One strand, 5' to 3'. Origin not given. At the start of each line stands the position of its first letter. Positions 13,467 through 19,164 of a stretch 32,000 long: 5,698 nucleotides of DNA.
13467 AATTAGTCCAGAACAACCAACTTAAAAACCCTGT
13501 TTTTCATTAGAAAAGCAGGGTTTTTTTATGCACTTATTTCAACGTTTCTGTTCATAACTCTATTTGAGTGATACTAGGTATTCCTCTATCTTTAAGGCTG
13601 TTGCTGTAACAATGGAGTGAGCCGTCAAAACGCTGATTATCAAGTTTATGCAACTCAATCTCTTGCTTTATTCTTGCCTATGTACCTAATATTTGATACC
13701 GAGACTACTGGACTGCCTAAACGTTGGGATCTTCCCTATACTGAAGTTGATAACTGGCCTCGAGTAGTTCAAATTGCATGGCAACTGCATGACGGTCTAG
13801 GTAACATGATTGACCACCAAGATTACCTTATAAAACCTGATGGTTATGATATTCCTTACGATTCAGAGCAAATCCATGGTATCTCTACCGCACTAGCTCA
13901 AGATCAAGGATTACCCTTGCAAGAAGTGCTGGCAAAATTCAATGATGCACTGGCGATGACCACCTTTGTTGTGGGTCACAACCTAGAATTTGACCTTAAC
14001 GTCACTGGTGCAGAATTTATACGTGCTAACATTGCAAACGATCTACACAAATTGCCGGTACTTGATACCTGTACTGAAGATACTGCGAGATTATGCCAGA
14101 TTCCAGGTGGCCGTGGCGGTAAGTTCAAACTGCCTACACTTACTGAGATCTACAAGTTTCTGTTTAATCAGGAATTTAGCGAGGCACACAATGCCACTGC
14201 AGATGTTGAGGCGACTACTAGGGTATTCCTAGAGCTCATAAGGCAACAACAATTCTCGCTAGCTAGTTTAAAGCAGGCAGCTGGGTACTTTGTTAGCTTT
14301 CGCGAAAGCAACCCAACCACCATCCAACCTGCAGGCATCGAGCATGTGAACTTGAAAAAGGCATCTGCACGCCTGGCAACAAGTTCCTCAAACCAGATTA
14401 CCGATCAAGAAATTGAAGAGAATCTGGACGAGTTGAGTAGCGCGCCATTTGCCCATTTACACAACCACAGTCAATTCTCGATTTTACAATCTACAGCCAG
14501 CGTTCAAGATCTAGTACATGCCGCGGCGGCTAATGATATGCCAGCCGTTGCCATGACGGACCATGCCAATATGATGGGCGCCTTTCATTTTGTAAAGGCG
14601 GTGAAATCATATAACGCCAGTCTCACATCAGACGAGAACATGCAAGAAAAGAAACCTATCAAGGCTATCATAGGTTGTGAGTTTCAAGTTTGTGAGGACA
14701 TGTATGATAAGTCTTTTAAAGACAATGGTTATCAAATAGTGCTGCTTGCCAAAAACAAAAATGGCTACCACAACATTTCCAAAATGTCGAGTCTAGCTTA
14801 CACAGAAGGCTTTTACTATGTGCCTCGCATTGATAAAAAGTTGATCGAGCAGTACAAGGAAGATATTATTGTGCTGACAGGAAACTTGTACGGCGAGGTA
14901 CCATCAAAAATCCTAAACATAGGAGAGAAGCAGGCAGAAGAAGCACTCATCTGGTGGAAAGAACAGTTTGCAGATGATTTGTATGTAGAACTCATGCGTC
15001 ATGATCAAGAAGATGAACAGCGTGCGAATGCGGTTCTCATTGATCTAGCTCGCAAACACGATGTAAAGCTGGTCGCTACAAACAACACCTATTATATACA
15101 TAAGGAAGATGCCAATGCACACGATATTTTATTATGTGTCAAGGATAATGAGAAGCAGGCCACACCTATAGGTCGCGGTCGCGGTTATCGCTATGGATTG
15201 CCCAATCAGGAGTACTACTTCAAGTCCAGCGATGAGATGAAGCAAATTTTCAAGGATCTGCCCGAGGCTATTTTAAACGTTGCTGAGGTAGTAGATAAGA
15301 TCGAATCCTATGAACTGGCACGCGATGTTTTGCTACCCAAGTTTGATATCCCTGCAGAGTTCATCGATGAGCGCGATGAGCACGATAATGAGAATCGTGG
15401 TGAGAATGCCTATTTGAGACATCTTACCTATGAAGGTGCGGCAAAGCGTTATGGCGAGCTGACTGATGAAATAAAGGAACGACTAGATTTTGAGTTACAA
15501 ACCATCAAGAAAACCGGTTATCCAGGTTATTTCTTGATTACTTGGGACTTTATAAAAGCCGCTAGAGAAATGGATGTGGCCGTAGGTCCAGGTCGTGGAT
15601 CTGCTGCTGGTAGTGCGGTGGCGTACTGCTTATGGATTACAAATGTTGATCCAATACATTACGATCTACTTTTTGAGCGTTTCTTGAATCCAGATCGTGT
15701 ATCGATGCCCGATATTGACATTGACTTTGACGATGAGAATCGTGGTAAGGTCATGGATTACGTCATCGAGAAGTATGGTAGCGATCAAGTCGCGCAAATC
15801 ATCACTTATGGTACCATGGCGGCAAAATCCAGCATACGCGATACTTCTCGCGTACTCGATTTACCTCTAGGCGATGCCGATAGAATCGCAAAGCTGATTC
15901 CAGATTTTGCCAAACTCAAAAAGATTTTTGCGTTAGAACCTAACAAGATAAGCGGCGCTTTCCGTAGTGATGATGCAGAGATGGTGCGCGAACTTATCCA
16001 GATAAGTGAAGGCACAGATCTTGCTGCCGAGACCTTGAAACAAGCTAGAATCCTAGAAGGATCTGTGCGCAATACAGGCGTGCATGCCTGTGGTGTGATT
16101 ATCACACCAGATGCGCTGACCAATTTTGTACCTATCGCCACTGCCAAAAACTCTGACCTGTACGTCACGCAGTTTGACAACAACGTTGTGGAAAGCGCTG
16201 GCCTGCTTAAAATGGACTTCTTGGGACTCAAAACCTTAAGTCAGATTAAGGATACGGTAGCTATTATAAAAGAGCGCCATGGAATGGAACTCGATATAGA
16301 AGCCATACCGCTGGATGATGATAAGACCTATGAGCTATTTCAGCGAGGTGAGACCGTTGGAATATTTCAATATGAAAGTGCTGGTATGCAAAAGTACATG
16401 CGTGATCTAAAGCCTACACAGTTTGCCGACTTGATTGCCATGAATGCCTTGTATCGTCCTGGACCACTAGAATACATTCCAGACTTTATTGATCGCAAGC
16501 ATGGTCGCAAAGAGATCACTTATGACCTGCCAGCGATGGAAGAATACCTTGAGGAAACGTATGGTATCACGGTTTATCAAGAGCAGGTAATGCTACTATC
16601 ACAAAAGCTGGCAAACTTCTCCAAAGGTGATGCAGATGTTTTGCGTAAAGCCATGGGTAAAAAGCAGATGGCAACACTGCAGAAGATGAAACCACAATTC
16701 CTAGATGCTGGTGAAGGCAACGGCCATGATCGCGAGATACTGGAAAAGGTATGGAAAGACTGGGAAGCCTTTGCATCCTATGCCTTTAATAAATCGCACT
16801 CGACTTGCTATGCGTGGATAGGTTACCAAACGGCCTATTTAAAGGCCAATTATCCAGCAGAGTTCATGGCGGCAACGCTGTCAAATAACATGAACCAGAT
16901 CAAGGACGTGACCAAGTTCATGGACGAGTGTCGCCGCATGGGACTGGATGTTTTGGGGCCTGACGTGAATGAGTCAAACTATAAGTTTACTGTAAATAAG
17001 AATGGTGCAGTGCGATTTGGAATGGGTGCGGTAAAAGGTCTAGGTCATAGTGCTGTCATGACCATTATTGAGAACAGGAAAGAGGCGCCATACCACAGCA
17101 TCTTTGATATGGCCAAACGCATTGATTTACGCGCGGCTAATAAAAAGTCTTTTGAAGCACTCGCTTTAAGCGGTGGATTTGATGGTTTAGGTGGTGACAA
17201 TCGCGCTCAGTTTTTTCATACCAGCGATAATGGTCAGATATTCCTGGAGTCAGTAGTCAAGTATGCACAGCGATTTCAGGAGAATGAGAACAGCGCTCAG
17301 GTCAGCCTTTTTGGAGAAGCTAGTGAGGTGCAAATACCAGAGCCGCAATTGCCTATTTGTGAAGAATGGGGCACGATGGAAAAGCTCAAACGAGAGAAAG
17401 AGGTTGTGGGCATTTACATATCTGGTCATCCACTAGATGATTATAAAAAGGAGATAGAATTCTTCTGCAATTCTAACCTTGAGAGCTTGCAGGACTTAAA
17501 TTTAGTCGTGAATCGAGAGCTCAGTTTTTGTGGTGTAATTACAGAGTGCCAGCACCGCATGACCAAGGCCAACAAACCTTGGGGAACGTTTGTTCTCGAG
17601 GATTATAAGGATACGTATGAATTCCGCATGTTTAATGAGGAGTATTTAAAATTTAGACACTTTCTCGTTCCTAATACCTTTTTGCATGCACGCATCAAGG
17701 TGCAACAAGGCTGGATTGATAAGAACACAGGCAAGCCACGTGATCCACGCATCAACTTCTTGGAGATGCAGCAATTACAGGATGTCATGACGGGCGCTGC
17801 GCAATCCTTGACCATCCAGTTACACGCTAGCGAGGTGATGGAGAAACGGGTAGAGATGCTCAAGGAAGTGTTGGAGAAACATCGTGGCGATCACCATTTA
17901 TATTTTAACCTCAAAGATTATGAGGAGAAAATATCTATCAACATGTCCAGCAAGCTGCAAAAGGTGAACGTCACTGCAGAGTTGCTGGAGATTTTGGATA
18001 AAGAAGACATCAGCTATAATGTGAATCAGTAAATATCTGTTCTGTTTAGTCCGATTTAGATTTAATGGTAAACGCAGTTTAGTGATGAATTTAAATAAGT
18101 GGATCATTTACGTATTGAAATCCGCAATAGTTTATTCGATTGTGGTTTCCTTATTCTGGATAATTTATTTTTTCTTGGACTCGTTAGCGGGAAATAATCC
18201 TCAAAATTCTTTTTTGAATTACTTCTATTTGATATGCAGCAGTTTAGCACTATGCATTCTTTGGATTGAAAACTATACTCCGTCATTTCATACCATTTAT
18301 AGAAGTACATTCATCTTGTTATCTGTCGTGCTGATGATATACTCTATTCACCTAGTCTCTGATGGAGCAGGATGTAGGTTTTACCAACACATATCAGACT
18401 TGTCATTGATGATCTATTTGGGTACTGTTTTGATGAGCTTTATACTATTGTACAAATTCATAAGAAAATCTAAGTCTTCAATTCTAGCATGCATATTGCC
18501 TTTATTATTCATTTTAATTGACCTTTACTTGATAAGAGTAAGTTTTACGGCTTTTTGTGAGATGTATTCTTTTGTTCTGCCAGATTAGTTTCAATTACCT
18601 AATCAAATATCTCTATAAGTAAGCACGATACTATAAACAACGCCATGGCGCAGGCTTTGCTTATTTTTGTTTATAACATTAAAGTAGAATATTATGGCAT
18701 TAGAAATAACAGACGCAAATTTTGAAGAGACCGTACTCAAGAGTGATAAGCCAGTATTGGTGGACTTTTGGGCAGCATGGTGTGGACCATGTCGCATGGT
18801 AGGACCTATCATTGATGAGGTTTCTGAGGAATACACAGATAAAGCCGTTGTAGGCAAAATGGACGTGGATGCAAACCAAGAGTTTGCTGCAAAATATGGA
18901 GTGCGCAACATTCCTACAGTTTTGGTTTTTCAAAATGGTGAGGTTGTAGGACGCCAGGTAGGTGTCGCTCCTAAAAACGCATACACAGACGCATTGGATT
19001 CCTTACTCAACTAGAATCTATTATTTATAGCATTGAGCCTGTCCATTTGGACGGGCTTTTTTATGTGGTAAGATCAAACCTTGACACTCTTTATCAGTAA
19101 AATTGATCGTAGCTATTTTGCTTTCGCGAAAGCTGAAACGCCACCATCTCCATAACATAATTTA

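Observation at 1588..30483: Perfect palindrome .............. occurs seven times in 32 kb, in both intergenic and coding DNA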

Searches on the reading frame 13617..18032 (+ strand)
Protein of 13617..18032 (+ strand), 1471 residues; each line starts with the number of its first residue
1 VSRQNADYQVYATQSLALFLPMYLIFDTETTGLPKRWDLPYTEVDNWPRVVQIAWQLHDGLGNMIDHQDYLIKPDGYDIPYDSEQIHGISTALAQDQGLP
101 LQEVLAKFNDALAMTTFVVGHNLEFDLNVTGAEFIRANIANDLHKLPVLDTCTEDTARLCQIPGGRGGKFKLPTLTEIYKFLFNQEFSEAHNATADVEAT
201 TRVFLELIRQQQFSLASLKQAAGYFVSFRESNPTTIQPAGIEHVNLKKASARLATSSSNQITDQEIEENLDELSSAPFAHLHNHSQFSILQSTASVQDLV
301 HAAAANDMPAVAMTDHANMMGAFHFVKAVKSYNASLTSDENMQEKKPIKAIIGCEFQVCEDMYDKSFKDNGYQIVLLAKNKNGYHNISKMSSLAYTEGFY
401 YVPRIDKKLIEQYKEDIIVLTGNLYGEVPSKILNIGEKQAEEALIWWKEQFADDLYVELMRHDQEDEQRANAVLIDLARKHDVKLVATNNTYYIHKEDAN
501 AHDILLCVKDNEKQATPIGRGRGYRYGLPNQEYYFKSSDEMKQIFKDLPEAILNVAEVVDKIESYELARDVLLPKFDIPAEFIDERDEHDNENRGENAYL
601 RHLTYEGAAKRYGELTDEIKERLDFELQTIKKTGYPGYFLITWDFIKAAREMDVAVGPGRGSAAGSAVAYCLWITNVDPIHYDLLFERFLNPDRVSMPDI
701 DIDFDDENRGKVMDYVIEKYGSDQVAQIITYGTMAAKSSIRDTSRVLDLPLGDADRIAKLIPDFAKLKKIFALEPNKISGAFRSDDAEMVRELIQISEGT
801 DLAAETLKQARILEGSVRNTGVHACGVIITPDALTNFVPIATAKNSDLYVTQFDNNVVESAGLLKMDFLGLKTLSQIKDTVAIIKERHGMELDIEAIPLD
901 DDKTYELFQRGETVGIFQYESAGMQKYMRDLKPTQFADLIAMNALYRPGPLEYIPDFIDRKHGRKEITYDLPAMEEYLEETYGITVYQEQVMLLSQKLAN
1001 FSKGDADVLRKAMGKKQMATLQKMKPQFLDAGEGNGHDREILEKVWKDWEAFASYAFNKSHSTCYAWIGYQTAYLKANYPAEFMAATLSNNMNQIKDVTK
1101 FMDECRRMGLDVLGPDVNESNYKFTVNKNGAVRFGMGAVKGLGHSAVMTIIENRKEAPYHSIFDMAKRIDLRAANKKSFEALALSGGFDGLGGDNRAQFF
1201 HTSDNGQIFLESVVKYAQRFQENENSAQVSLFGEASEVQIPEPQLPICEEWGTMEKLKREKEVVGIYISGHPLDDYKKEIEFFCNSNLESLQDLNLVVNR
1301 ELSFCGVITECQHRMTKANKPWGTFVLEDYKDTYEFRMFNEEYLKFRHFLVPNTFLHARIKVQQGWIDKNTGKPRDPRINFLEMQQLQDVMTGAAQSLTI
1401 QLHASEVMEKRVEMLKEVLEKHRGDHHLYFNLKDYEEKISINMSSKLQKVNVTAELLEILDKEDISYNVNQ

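Call 7: search_protein_families(library=pfam, proteins=[window:13617-18032:+])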
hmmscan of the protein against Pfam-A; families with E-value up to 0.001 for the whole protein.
window:13617-18032:+ (1471 aa): 5 families
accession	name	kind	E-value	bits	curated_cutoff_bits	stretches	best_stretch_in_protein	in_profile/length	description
PF07733.18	DNA_pol3_alpha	-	1e-93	314.2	23.9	1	599-870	2-260/260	Bacterial DNA polymerase III alpha NTPase domain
PF17657.6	DNA_pol3_finger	-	6.7e-60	201.6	22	1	873-1034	1-164/166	Bacterial DNA polymerase III alpha subunit finger domain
PF02811.25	PHP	-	2.9e-45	155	26.4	1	280-462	1-164/164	PHP domain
PF14579.12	HHH_6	-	1.4e-25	89.8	25.6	1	1109-1197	1-88/90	Helix-hairpin-helix motif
PF00929.31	RNase_T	-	4.9e-11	43.9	24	1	24-204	1-164/164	Exonuclease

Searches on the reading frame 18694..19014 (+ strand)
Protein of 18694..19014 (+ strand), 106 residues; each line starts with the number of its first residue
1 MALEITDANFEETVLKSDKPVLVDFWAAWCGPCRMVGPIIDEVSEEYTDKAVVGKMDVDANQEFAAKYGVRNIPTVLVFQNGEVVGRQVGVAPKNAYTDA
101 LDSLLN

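Call 7: search_protein_families(library=pfam, proteins=[window:18694-19014:+])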
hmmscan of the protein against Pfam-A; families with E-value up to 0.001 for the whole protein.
window:18694-19014:+ (106 aa): 9 families
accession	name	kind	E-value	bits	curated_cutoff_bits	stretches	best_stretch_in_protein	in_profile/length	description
PF00085.26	Thioredoxin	-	8.2e-32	109.7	23.5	1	3-101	3-101/103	Thioredoxin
PF13098.12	Thioredoxin_2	-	8.3e-10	39.4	27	1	16-101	3-104/104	Thioredoxin-like domain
PF08534.16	Redoxin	-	2.1e-08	34.5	26.6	1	18-52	28-63/148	Redoxin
PF13905.12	Thioredoxin_8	-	3.9e-08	33.9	27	1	19-49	2-32/94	Thioredoxin-like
PF14595.12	Thioredoxin_9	-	1.6e-05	25.2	25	1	14-82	37-107/129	Thioredoxin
PF00578.27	AhpC-TSA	-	2.4e-05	24.7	26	1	17-92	24-101/124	AhpC/TSA family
PF07449.17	HyaE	-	0.00019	21.9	22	1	40-92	50-103/108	Hydrogenase-1 expression protein HyaE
PF13899.12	Thioredoxin_7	-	0.00025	21.6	27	1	16-63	15-65/83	Thioredoxin-like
PF04756.19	OST3_OST6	-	0.00027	20.9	27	1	29-81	45-104/294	OST3 / OST6 family, transporter family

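Call 15: find_encoding_contigs(protein=window:18694-19014:+, flank=10000, max_places=10)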
Protein window:18694-19014:+ (106 aa): no gene with exactly this product is on record in the collection.
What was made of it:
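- Tried and rejected: The window's thioredoxin is not on record (call 15).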
